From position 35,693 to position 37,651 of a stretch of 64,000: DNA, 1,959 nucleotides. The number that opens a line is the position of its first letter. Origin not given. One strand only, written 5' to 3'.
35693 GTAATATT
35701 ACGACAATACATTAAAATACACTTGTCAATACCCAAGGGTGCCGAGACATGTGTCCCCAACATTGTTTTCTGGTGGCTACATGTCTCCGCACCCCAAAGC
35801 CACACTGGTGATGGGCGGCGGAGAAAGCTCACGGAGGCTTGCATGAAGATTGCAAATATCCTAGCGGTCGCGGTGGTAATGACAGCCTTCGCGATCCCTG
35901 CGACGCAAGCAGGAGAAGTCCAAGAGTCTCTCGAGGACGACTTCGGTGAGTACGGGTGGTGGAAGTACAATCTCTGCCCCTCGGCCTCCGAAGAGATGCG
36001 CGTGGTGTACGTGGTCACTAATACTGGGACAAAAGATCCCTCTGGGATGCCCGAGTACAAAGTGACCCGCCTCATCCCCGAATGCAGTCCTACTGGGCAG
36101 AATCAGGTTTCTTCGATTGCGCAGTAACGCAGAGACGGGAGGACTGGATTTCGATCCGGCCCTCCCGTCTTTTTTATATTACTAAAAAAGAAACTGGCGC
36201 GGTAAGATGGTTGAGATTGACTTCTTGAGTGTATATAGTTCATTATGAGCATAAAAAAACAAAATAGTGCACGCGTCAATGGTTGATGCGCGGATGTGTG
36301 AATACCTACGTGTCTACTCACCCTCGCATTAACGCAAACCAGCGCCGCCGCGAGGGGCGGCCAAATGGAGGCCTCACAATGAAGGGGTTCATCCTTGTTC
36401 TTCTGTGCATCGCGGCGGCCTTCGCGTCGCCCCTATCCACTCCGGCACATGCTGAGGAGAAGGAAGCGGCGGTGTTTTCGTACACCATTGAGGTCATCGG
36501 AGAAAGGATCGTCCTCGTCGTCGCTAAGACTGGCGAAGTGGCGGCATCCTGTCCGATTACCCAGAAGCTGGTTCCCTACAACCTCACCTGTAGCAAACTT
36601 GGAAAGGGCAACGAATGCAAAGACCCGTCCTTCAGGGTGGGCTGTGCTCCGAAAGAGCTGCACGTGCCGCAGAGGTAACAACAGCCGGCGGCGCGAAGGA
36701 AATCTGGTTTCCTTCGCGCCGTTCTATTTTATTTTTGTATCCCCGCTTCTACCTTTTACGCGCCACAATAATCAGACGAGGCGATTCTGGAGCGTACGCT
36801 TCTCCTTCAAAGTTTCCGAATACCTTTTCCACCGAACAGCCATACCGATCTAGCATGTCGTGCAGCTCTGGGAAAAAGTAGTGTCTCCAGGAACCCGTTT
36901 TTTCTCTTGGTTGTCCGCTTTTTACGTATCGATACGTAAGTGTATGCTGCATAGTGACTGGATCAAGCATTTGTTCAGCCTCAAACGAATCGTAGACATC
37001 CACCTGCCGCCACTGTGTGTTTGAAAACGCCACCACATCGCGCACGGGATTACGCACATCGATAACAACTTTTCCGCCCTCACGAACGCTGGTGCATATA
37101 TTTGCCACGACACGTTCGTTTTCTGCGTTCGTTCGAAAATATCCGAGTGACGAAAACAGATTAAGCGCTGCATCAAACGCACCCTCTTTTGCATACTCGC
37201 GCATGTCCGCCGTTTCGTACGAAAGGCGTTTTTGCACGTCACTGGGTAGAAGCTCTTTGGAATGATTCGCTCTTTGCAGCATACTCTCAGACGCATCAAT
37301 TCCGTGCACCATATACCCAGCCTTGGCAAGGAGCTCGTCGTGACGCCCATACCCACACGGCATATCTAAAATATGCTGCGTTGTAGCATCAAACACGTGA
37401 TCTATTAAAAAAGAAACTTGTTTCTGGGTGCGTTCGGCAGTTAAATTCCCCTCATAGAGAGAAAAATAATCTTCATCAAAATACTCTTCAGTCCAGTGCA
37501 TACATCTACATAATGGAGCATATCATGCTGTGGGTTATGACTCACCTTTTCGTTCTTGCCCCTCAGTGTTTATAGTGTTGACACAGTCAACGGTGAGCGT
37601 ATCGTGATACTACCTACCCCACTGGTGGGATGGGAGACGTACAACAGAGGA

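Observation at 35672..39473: Accessory island of three small secreted Cys proteins, two SAM methyltransferases and a DUF1399 protein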

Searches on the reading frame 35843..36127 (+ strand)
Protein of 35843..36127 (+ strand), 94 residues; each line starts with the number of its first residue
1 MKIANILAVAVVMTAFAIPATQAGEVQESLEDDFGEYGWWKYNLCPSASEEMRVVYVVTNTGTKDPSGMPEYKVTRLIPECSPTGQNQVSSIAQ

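Call 4: search_protein_families(library=pfam, proteins=[window:35843-36127:+], max_evalue=0.1)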
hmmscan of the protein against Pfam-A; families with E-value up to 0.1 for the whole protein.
window:35843-36127:+ (94 aa): 0 families

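Call 22: search_protein_families(library=ncbifam, proteins=[window:35843-36127:+], max_evalue=0.01)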
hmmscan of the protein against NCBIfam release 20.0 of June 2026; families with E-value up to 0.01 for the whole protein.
window:35843-36127:+ (94 aa): 0 families

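Call 30: search_protein_families(library=phrogs, proteins=[window:35843-36127:+], max_evalue=0.01)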
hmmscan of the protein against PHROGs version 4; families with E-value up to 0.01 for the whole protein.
window:35843-36127:+ (94 aa): 1 family
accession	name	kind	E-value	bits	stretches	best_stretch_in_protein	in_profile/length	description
phrog_13300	-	unknown function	0.0044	17.8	1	9-34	11-36/48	-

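Call 31: search_protein_families(library=padloc, proteins=[window:35843-36127:+], max_evalue=0.01)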
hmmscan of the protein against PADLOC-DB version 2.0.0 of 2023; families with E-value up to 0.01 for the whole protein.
window:35843-36127:+ (94 aa): 0 families

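Call 34: find_homologous_proteins(query=window:35843-36127:+, max_evalue=0.1)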
Query window:35843-36127:+ (94 aa): 1 proteins with E <= 0.1 among 1 candidates.
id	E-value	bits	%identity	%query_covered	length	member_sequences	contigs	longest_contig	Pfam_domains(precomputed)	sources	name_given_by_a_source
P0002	3.0e-56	205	100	100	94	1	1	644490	-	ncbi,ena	-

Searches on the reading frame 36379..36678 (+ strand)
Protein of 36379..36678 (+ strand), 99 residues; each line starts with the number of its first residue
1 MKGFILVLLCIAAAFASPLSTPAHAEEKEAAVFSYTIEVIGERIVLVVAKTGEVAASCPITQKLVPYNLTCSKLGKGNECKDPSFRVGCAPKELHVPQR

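Call 4: search_protein_families(library=pfam, proteins=[window:36379-36678:+], max_evalue=0.1)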
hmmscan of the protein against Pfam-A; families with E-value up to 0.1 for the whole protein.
window:36379-36678:+ (99 aa): 0 families

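Call 22: search_protein_families(library=ncbifam, proteins=[window:36379-36678:+], max_evalue=0.01)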
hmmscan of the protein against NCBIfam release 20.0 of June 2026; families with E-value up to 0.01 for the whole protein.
window:36379-36678:+ (99 aa): 0 families

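Call 27: find_homologous_proteins(query=window:36379-36678:+, max_evalue=0.1)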
Query window:36379-36678:+ (99 aa): 1 proteins with E <= 0.1 among 3 candidates.
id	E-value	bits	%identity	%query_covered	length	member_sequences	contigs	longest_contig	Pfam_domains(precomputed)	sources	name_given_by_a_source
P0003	1.8e-58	213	100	100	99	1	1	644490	-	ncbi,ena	-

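Call 30: search_protein_families(library=phrogs, proteins=[window:36379-36678:+], max_evalue=0.01)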
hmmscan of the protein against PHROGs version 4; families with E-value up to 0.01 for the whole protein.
window:36379-36678:+ (99 aa): 0 families

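Call 31: search_protein_families(library=padloc, proteins=[window:36379-36678:+], max_evalue=0.01)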
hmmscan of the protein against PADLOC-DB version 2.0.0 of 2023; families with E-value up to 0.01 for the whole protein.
window:36379-36678:+ (99 aa): 0 families

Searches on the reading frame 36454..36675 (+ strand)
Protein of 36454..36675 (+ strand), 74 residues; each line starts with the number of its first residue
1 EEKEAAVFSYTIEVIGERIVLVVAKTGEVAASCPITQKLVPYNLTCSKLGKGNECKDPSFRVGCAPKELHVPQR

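Call 54: predict_structure(protein=window:36454-36675:+)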
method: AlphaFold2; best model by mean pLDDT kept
length: 74 residues; sequences in the alignment: 1
mean_pLDDT: 63.3   pTM: 0.47
mean pLDDT of the five models: 63.3, 59.1, 57.2, 49.1, 48.2
residues with pLDDT >= 90: 0; 70-90: 34; 50-70: 16; < 50: 24
segments of 3 or more residues with pLDDT < 50: 1-6, 43-59
pLDDT, mean of each block of 10 residues (from residue 1): 54 83 77 78 48 44 64 51
secondary structure, 60 per line:
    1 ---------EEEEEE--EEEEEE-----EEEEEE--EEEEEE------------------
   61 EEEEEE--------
elements in order: E10-15 E18-23 E29-34 E37-42 E61-66

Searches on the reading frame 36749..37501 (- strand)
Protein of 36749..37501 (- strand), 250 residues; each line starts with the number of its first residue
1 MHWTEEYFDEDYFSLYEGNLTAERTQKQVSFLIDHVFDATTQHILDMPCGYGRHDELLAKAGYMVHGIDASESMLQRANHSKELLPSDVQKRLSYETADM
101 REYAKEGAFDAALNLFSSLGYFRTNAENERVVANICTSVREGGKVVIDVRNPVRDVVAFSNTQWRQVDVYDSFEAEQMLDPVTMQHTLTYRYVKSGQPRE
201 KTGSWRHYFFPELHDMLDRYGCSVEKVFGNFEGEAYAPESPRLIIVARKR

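Call 4: search_protein_families(library=pfam, proteins=[window:36749-37501:-], max_evalue=0.1)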
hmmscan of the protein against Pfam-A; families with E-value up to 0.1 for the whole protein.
window:36749-37501:- (250 aa): 9 families
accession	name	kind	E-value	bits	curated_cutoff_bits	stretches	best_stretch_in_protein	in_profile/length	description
PF13649.12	Methyltransf_25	-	5e-12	46.8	27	1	44-143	1-97/97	Methyltransferase domain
PF08241.18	Methyltransf_11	-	2.1e-09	38.4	21.2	1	45-147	1-95/95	Methyltransferase domain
PF13847.12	Methyltransf_31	-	2e-06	28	27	1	43-151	6-113/145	Methyltransferase domain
PF08242.18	Methyltransf_12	-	3.6e-06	28.1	30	1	45-144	1-97/98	Methyltransferase domain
PF13489.12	Methyltransf_23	-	0.00021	21.5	27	1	37-174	17-124/164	Methyltransferase domain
PF08003.17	Methyltransf_9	-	0.0034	16.8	23.8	1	14-148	88-218/315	Protein of unknown function (DUF1698)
PF03848.20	TehB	-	0.0053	16.7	20.4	1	33-111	23-98/193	Tellurite resistance protein TehB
PF09445.16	Methyltransf_15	-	0.038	14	22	1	42-110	2-68/165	RNA cap guanine-N2 methyltransferase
PF05175.20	MTS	-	0.042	13.9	23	1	30-111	21-101/170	Methyltransferase small domain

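Call 22: search_protein_families(library=ncbifam, proteins=[window:36749-37501:-], max_evalue=0.01)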
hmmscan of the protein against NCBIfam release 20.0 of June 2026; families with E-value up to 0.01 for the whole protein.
window:36749-37501:- (250 aa): 24 families
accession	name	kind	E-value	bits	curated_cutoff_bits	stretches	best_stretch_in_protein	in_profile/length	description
NF041820.1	daptide_MTase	equivalog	9.9e-14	51.4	175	1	21-161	18-156/243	daptide-type RiPP biosynthesis methyltransferase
TIGR02021.1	BchM-ChlM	equivalog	1.2e-10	41.2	158.9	1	38-140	52-148/218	magnesium protoporphyrin IX methyltransferase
NF043040.1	corrin_prot_MT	hypoth_equivalog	1.6e-10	40.8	180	1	20-147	22-147/216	corrinoid protein-associated methyltransferase CpaM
NF051855.1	GlySarMtaseBact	equivalog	3.4e-10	40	350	1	23-152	36-163/259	glycine/sarcosine N-methyltransferase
TIGR01983.1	UbiG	equivalog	1e-09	38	102.95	1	39-159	48-161/228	bifunctional 2-polyprenyl-6-hydroxyphenol methylase/3-demethylubiquinol 3-O-methyltransferase UbiG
NF002463.0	PRK01683.1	equivalog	3.6e-06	26.8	297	1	20-108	12-93/258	trans-aconitate 2-methyltransferase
NF040703.1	cyclopro_CfaB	exception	4.1e-06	25.8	650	1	12-146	132-262/393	C17 cyclopropane fatty acid synthase CfaB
NF040539.1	AST_met_ArsM_2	exception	6.8e-06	26.1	240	1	33-144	49-160/262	putative arsinothricin biosynthesis methyltransferase ArsM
NF045667.1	MTase_DVU1556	equivalog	7.7e-06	25.5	155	1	39-100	21-85/213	DVU_1556 family methyltransferase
TIGR01934.1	MenG_MenH_UbiE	subfamily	8.7e-06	25.2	158.35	1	32-147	31-141/223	ubiquinone/menaquinone biosynthesis methyltransferase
NF045649.1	2X_seleno_MduS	exception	1.6e-05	24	380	1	33-153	34-153/338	methyltransferase domain-containing selenoprotein MduS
NF008992.0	PRK12335.1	equivalog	9.6e-05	21.7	303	1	25-111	110-189/289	SAM-dependent methyltransferase TehB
NF001244.0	PRK00216.1-5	equivalog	0.00014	21.2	216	1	33-147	41-153/236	bifunctional demethylmenaquinone methyltransferase/2-methoxy-6-polyprenyl-1,4-benzoquinol methylase UbiE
NF008264.0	PRK11036.1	equivalog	0.00016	21.2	366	1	37-147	41-147/261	tRNA uridine 5-oxyacetic acid(34) methyltransferase CmoM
TIGR04345.1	ovoA_Cterm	equivalog_domain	0.00017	21.2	170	1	7-83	10-84/242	putative 4-mercaptohistidine N1-methyltransferase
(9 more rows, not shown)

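Call 30: search_protein_families(library=phrogs, proteins=[window:36749-37501:-], max_evalue=0.01)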
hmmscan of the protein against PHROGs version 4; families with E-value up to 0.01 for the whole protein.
window:36749-37501:- (250 aa): 3 families
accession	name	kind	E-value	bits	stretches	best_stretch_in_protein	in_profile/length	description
phrog_4752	-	other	1.3e-06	28.8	1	33-155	44-166/241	tRNA methyltransferase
phrog_22502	-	other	6.5e-05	23.8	1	4-151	37-177/276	methyltransferase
phrog_14544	-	unknown function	0.00062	19.8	1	12-114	93-195/323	-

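Call 31: search_protein_families(library=padloc, proteins=[window:36749-37501:-], max_evalue=0.01)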
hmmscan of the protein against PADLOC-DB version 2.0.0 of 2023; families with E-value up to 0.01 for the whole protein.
window:36749-37501:- (250 aa): 1 family
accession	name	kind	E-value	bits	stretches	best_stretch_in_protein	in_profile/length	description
PDLC04134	mad2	-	1.4e-10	38.6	1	25-250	276-446/492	mads_2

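Call 63: search_solved_structures(query=window:36749-37501:-, max_evalue=0.001)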
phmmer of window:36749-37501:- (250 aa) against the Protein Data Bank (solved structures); distinct sequences matched with E-value up to 0.001: 22.
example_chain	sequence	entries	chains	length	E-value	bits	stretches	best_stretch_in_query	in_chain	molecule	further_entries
9ri2_A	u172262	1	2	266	1.2e-24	90.5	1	2-248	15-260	Methyltransferase, putative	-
3d2l_A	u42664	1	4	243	2e-12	50.5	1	41-249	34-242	SAM-dependent methyltransferase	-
9sot_A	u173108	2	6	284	1.3e-10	44.5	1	13-155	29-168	Class I SAM-dependent methyltransferase | Methyltransferase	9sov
3bxo_A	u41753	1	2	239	9.9e-10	41.7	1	41-148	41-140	N,N-dimethyltransferase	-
1r74_A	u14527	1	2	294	1.2e-08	38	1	13-151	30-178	Glycine N-methyltransferase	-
2azt_A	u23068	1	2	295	1.2e-08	38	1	13-151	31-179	Glycine N-methyltransferase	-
12yi_A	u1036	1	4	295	1.3e-08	38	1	13-151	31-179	Glycine N-methyltransferase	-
1wzn_A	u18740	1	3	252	9.6e-08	35.1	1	12-148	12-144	SAM-dependent methyltransferase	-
1bhj_A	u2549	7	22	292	2.1e-07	34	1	13-151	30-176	GLYCINE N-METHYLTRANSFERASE | PROTEIN (GLYCINE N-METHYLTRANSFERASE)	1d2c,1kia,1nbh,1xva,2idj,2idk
3thr_A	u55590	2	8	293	2.1e-07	34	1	13-151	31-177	Glycine N-methyltransferase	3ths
1r8x_A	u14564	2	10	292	2.6e-07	33.7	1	13-151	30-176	glycine N-methyltransferase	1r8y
1d2g_A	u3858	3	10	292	5.1e-07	32.8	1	13-151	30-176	GLYCINE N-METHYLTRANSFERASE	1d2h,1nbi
6uk5_A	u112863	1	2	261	3.4e-05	26.8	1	41-148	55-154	CalS10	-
2gh1_A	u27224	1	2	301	6.3e-05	25.9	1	27-147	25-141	Methyltransferase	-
3gu3_A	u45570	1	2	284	6.5e-05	25.9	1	28-147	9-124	Methyltransferase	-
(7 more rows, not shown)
